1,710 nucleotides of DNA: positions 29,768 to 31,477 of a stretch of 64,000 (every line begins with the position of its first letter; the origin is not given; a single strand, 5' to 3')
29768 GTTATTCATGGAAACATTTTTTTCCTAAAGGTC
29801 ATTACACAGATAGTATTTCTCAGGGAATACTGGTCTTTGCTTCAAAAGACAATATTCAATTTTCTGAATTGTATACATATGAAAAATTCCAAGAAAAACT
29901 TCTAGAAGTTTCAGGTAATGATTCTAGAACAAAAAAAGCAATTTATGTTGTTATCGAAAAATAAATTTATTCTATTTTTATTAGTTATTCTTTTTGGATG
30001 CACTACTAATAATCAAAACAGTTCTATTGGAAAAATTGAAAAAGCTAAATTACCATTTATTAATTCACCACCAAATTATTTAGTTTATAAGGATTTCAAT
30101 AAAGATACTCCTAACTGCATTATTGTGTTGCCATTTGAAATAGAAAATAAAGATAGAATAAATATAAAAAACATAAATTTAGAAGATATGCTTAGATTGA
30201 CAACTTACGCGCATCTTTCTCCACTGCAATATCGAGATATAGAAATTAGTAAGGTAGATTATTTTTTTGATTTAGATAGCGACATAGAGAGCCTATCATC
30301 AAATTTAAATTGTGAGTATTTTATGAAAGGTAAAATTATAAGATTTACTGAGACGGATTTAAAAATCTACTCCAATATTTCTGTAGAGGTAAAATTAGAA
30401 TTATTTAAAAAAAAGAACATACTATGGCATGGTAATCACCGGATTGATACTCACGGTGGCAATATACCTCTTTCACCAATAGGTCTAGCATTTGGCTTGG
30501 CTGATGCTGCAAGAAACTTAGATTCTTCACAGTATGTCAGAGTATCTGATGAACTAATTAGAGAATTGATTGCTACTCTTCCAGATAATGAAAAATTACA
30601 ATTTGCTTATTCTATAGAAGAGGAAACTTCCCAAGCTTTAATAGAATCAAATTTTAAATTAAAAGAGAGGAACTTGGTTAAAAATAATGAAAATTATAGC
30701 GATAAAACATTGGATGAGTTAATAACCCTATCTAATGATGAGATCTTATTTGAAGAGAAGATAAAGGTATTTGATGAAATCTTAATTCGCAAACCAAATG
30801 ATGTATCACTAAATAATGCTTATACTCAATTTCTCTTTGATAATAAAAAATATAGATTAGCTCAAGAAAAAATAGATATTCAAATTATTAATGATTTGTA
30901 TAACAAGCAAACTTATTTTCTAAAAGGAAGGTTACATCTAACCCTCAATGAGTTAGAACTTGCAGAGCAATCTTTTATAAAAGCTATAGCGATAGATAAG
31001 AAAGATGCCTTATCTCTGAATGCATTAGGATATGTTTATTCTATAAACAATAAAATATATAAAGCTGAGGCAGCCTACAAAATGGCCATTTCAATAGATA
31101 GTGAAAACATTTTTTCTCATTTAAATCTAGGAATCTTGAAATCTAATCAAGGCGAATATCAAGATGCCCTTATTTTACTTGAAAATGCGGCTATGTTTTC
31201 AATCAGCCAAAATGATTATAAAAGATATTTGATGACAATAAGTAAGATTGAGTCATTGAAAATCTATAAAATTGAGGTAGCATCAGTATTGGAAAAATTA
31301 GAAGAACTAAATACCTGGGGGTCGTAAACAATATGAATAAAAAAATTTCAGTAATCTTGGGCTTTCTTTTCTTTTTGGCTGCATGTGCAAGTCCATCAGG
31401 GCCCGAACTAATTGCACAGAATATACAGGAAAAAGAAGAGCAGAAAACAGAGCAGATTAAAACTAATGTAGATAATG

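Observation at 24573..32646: Eight-gene operon of exported proteins pairing an orthocaspase with a TPR-trypsin protease and lipoprotein/TPR scaffolds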

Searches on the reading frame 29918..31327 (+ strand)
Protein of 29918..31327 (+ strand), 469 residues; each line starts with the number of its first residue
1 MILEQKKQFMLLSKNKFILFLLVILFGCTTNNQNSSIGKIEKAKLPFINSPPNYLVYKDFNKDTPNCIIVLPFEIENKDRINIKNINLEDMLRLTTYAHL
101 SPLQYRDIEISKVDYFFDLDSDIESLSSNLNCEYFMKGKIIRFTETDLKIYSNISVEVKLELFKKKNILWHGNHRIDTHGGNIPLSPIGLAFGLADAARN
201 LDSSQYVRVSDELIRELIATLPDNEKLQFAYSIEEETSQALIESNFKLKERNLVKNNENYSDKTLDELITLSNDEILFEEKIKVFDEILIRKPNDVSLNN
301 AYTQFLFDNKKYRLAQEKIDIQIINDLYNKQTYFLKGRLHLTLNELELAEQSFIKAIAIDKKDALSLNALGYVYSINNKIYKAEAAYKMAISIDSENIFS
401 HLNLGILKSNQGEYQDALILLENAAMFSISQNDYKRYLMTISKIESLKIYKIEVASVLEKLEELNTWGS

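Call 3: search_protein_families(library=pfam, proteins=[window:29918-31327:+], max_evalue=0.1)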
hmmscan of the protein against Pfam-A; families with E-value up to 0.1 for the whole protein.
window:29918-31327:+ (469 aa): 13 families
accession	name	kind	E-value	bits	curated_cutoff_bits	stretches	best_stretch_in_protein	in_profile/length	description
PF13431.12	TPR_17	-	7.2e-12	45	24.4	2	353-384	2-33/34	Tetratricopeptide repeat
PF00515.34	TPR_1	-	2.6e-11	43.3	27.8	2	364-397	1-34/34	Tetratricopeptide repeat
PF07719.23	TPR_2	-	1.3e-08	34.7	27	0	365-397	2-34/34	Tetratricopeptide repeat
PF13181.12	TPR_8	-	2.6e-08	33.8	25.7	1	331-362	2-33/34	Tetratricopeptide repeat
PF13414.12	TPR_11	-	1.1e-07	31.9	26.8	2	338-374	2-38/42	TPR repeat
PF13424.12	TPR_12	-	2.1e-05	25.1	30.1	0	330-362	45-77/77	Tetratricopeptide repeat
PF13374.12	TPR_10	-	0.00043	20.7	27.5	0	403-424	7-28/42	Tetratricopeptide repeat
PF23914.1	TPR_CcmH_CycH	-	0.00074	19.8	42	1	329-418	49-141/158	Cytochrome c-type biogenesis protein H TPR domain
PF12895.13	ANAPC3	-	0.0032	18.2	27.2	0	278-354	5-80/82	Anaphase-promoting complex, cyclosome, subunit 3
PF23300.3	HEAT_Nup120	-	0.0055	17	29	1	304-356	4-52/170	Nucleoporin Nup120, HEAT repeats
PF13176.12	TPR_7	-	0.024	15.1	27.9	0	401-423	2-24/36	Tetratricopeptide repeat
PF14559.12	TPR_19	-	0.046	14.5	25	0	382-424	9-51/68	Tetratricopeptide repeat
PF13432.12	TPR_16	-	0.053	14.4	32.7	0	335-395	2-62/65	Tetratricopeptide repeat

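Call 4: search_protein_families(library=ncbifam, proteins=[window:29918-31327:+], max_evalue=0.1)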
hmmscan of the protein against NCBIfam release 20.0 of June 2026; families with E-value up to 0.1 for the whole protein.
window:29918-31327:+ (469 aa): 12 families
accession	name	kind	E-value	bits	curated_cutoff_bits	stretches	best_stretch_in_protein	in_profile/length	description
TIGR02521.1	type_IV_pilW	equivalog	2.7e-11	43.5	154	2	341-425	42-126/234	type IV pilus biogenesis/stability protein PilW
TIGR02917.1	PEP_TPR_lipo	equivalog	3e-08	32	312.2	2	362-463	463-561/899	XrtA/PEP-CTERM system TPR-repeat protein PrsT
TIGR00990.1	3a0801s09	subfamily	4.9e-06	25.5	757.25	1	278-424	310-459/615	mitochondrial import receptor subunit TOM70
NF040959.1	MamA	equivalog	7e-06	25.6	200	2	279-393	88-202/204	magnetosome protein MamA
NF053607.1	CHU_0125_OmpA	equivalog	0.00023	19.8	620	1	331-466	20-156/639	CHU_0125 family OmpA-like outer membrane integrity protein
TIGR02552.1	LcrH_SycD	equivalog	0.0015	18.3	104.8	0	369-437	57-125/136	SycD/LcrH family type III secretion system chaperone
NF008520.0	PRK11447.1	equivalog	0.0018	16.1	858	1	310-398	328-419/1157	cellulose synthase complex outer membrane protein BcsC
TIGR00540.1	TPR_hemY_coli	hypoth_equivalog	0.0028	16.5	142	1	355-417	317-378/385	heme biosynthesis-associated TPR protein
NF033758.1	gliding_GltE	equivalog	0.0064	15.5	225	1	282-417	140-275/411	adventurous gliding motility TPR repeat lipoprotein GltE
NF033920.0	C39_PA2778_fam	equivalog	0.02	14.3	150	0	330-393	190-253/255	PA2778 family cysteine peptidase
TIGR04510.1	mod_pep_cyc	subfamily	0.022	13.3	400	1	356-432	390-633/814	putative peptide modification system cyclase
NF033762.1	social_mot_Tgl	equivalog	0.063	12.6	225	1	349-424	50-126/252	social motility TPR repeat lipoprotein Tgl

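Call 5: search_protein_families(library=padloc, proteins=[window:29918-31327:+], max_evalue=0.1)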
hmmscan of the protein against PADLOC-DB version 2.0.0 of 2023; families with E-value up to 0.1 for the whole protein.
window:29918-31327:+ (469 aa): 0 families

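Call 33: search_solved_structures(query=A3, max_evalue=1)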
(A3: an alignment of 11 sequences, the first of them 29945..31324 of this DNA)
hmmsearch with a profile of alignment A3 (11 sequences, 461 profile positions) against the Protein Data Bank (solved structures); distinct sequences matched with E-value up to 1: 165 (the best 60 are shown).
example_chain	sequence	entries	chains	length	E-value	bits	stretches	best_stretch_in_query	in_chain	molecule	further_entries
9qhb_A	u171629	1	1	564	3.6e-27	98.6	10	285-415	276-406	Engineered tetratricopeptide repeat protein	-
8bu0_A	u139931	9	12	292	8e-16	61.2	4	291-415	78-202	Consensus tetratricopeptide repeat protein | Crystal structure of an 8-repeat consensus TPR superhelix with Zinc. | Monomer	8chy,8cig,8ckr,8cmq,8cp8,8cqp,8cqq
7obi_A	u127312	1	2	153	3.2e-15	59.2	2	346-418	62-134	CTPR-rv4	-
9qhc_A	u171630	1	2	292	5.7e-15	58.4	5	346-415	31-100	Engineered tetratricopeptide repeat protein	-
1w3b_A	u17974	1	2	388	1.2e-12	50.8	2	336-418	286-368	UDP-N-ACETYLGLUCOSAMINE--PEPTIDE N-ACETYLGLUCOSAMINYLTRANSFERASE 110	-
6eou_A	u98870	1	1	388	1.3e-12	50.7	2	336-418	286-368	UDP-N-acetylglucosamine--peptide N-acetylglucosaminyltransferase 110 kDa subunit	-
7ntf_A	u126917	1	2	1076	5.3e-12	48.6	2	271-419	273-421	Isoform 1 of UDP-N-acetylglucosamine--peptide N-acetylglucosaminyltransferase 110 kDa subu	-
7yeh_B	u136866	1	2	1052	6.3e-12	48.4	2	271-419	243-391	UDP-N-acetylglucosamine--peptide N-acetylglucosaminyltransferase 110 kDa subunit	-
7yea_A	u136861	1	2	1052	9.3e-12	47.8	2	336-419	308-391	UDP-N-acetylglucosamine--peptide N-acetylglucosaminyltransferase 110 kDa subunit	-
6xt9_D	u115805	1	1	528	1.6e-11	47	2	266-417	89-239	Bardet-Biedl syndrome 4 protein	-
6vbu_4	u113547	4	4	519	4.4e-11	45.6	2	268-415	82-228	Bardet-Biedl syndrome 4 protein homolog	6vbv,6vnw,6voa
4rg6_A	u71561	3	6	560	5.3e-11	45.3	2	301-418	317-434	Cell division cycle protein 27 homolog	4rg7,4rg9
9ijj_k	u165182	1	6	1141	7.1e-11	44.9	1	244-382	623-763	Cilia- and flagella-associated protein 70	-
5a31_F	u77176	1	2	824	1.9e-10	43.5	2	300-418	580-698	ANAPHASE-PROMOTING COMPLEX SUBUNIT 3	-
4ui9_F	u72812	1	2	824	1.9e-10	43.5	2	300-418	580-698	CELL DIVISION CYCLE PROTEIN 27 HOMOLOG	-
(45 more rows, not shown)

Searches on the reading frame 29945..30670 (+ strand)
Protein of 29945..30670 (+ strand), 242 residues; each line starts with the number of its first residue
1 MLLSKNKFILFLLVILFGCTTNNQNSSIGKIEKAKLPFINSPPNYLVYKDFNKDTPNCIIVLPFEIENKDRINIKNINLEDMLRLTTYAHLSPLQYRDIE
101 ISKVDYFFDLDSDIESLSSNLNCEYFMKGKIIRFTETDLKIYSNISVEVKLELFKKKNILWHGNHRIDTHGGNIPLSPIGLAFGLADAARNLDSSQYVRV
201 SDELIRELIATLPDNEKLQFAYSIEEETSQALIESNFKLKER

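Call 39: find_homologous_proteins(query=window:29945-30670:+, max_evalue=0.01)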
Query window:29945-30670:+ (242 aa): 1 proteins with E <= 0.01 among 750 candidates.
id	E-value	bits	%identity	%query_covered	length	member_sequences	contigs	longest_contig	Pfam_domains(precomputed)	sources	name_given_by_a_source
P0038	1.3e-74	269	84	61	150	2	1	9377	-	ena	-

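Call 43: search_solved_structures(query=A4, max_evalue=10, show_alignments=2)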
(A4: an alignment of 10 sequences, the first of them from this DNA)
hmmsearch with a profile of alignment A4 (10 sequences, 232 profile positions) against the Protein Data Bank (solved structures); distinct sequences matched with E-value up to 10: 4.
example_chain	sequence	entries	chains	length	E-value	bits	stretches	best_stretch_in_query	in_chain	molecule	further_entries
4k1o_A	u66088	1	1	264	0.17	14.4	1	161-198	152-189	Catenin alpha-2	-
6dv1_A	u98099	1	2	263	0.19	14.3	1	161-194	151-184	Catenin alpha-1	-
6wvt_K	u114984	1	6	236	0.48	13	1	161-194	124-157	Catenin alpha-1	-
9mlu_C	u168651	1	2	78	0.87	12.1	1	172-227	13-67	Fibronectin-binding protein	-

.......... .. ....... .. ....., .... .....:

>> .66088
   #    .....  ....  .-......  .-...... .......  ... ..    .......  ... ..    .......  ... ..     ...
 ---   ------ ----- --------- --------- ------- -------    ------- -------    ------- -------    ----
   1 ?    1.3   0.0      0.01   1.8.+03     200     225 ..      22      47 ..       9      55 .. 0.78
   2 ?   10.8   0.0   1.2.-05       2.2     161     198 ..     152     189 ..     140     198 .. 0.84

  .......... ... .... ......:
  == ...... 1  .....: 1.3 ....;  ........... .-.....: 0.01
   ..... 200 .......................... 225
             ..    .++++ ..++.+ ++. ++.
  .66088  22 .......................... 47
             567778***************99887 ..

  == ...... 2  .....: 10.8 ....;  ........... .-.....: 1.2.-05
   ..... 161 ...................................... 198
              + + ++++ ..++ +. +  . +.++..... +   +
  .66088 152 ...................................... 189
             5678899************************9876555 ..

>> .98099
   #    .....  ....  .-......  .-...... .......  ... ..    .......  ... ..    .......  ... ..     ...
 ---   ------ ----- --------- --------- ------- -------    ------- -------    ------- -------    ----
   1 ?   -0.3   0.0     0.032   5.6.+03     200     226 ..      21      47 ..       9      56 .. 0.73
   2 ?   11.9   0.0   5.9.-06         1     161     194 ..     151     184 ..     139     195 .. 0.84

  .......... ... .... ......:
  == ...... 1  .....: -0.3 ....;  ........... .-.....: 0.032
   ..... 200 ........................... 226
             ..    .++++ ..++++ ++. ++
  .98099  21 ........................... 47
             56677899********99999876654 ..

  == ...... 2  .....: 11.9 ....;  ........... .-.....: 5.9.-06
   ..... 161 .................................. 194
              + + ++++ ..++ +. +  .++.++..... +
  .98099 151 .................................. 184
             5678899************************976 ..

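Call 44: search_protein_families(library=pfam, alignment_id=A4, max_evalue=10)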
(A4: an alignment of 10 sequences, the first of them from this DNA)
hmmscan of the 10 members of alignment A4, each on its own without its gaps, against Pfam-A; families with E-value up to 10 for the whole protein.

A. member 1, seq(232 aa): 0 families

B. families by the number of members that match (of 10 scanned): 3 families
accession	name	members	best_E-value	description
PF04572.17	Gb3_synth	1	0.027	Alpha 1,4-glycosyltransferase conserved region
PF17171.9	GST_C_6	1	0.086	Glutathione S-transferase, C-terminal domain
PF21245.3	PI4KB-PIK1_PIK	1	0.12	PI4KB/PIK1, accessory (PIK) domain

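Call 85: search_solved_structures(query=A10, max_evalue=10, show_alignments=3)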
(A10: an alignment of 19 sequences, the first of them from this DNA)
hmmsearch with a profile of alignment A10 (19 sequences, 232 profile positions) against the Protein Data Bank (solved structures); distinct sequences matched with E-value up to 10: 3.
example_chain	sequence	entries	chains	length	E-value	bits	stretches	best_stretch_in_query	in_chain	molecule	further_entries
4hrv_A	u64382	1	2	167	0.02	17.3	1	112-169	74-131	Putative lipoprotein GNA1162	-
5t11_A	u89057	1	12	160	1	11.6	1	110-166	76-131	Uncharacterized protein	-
5t10_A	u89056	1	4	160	1.4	11.2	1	110-166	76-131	Uncharacterized protein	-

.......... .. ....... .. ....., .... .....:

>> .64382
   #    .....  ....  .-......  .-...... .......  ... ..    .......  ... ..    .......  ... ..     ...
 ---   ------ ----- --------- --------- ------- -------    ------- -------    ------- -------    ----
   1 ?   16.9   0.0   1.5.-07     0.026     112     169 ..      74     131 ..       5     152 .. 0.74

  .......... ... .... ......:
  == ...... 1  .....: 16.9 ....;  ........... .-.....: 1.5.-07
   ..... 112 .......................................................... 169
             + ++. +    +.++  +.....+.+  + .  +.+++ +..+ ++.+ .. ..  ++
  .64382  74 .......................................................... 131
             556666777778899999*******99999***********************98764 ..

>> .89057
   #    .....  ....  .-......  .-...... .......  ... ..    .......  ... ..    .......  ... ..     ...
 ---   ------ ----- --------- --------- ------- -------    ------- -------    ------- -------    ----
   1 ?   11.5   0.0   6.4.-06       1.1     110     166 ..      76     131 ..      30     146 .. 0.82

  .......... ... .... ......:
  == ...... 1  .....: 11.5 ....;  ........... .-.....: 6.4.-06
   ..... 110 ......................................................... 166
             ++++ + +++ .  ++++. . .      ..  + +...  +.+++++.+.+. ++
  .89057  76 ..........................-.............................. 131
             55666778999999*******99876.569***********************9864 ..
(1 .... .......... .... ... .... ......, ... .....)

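Call 86: search_protein_families(library=pfam, alignment_id=A10, max_evalue=10)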
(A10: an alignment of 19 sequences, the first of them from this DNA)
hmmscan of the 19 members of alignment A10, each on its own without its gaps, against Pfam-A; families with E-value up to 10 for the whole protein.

A. member 1, seq(232 aa): 0 families

B. families by the number of members that match (of 19 scanned): 6 families
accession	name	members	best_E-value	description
PF05643.16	GNA1162-like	14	7.3e-08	Putative lipoprotein GNA1162-like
PF13036.11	LpoB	2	0.014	Peptidoglycan-synthase activator LpoB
PF04572.17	Gb3_synth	1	0.027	Alpha 1,4-glycosyltransferase conserved region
PF15611.11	EH_Signature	1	0.065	EH_Signature domain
PF04390.17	LptE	1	0.085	Lipopolysaccharide-assembly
PF03366.22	YEATS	1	0.25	YEATS family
